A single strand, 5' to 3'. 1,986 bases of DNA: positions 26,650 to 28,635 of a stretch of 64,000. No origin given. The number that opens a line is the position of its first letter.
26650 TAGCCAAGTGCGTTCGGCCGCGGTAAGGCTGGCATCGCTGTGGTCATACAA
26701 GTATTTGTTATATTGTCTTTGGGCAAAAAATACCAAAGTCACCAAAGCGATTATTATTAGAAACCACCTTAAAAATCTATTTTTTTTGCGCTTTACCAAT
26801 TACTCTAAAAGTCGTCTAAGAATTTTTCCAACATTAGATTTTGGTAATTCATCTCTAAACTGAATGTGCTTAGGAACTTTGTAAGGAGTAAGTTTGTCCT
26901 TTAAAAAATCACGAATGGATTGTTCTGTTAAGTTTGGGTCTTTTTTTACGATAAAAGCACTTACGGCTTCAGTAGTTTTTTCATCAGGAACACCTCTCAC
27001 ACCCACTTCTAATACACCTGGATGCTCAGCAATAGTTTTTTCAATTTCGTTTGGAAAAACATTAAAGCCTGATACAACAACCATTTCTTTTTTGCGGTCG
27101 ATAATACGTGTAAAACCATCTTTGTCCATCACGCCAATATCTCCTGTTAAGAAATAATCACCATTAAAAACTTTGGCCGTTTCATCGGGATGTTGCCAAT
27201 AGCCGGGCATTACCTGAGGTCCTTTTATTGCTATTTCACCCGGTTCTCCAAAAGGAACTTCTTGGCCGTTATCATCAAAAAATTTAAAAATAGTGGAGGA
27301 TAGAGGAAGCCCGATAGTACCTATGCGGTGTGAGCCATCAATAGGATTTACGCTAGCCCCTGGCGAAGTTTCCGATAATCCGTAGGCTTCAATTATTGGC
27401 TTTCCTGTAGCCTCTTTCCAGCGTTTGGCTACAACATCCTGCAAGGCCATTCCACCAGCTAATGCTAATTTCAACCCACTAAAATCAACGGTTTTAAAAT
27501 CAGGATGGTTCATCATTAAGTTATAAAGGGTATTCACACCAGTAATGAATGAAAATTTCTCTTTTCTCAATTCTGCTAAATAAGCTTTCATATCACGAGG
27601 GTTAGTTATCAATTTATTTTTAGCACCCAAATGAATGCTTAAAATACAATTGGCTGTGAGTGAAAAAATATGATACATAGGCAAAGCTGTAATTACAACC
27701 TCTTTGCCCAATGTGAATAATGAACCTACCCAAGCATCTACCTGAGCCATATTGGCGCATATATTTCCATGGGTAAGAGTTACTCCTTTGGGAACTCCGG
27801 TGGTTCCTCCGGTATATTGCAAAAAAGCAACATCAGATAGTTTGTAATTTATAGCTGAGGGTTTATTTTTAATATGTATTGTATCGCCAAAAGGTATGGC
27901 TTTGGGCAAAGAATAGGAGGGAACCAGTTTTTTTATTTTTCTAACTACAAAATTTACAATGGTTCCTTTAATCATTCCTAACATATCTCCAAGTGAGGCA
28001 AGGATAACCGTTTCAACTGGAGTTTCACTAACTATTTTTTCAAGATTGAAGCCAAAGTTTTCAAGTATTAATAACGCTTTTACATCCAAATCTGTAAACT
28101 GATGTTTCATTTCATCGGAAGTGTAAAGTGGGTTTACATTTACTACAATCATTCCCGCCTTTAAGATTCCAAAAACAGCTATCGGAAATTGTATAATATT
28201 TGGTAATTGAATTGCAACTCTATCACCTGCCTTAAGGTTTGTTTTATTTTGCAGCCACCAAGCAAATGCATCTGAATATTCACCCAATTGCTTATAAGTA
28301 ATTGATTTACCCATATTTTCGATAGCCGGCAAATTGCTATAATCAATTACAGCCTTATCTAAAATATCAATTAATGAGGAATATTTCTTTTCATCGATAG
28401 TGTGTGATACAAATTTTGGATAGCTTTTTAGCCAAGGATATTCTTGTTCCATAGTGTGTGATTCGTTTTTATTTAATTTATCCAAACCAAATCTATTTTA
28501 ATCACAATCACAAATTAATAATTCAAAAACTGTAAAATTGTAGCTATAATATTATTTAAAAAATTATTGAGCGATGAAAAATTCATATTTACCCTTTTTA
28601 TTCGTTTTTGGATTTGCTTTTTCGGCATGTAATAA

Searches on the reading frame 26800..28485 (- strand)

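Call 60: search_protein_families(library=pfam, proteins=[window:26800-28485:-], max_evalue=0.000001)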
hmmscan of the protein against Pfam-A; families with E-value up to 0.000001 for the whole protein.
window:26800-28485:- (561 aa): 2 families
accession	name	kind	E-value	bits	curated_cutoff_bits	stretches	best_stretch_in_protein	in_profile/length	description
PF00501.34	AMP-binding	-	9.2e-90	301.6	29.9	1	48-430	7-384/384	AMP-binding enzyme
PF13193.12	AMP-binding_C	-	1.1e-18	68.4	24.5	1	480-554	1-76/76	AMP-binding enzyme C-terminal domain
